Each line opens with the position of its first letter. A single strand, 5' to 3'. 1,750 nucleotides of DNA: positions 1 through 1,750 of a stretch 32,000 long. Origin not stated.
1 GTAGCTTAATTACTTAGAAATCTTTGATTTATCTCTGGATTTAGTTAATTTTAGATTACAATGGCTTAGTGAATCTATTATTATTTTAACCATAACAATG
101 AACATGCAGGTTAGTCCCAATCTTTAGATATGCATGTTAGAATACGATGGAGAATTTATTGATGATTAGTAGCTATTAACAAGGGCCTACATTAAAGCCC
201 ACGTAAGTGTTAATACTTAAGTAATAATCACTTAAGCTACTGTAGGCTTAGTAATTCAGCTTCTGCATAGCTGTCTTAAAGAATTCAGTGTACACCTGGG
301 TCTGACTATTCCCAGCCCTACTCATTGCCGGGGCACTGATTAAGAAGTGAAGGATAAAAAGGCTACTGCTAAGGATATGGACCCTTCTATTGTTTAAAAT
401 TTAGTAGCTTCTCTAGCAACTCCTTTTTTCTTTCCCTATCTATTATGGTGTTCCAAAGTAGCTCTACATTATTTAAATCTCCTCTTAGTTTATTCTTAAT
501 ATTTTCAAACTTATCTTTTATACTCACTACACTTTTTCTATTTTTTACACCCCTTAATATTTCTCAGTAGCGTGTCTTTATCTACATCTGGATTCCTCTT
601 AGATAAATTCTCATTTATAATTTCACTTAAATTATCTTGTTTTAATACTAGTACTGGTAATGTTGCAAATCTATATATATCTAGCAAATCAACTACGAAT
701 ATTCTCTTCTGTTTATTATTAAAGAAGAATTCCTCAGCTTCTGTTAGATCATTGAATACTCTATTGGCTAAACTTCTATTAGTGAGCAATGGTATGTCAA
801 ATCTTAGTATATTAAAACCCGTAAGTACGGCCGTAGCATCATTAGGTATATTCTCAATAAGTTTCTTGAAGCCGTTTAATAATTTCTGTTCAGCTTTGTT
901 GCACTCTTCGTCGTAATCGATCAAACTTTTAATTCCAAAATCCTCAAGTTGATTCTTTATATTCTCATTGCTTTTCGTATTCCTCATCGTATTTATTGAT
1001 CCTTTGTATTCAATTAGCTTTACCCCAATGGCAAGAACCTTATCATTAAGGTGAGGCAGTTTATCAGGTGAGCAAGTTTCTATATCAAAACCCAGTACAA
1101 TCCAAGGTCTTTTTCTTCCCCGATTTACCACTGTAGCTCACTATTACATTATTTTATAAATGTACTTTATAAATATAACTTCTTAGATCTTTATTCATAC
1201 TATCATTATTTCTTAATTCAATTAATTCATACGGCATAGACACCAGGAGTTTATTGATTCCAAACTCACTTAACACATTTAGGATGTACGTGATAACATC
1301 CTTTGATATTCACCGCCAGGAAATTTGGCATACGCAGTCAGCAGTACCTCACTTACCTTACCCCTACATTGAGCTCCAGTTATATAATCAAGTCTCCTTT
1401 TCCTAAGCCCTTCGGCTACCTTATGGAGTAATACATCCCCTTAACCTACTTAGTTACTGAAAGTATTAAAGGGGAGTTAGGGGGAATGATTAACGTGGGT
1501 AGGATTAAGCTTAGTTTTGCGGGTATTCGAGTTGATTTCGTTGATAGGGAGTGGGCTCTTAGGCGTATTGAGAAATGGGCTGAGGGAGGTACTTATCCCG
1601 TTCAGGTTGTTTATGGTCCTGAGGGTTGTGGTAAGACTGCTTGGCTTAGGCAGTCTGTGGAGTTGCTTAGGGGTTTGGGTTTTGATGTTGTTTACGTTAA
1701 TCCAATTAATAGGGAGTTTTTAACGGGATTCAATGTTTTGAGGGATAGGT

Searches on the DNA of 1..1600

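Call 71: search_rna_families(source=window, start=1, end=1600, threshold=evalue, max_evalue=1)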
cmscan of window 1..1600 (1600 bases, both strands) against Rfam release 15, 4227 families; matches with E-value up to 1: 0.
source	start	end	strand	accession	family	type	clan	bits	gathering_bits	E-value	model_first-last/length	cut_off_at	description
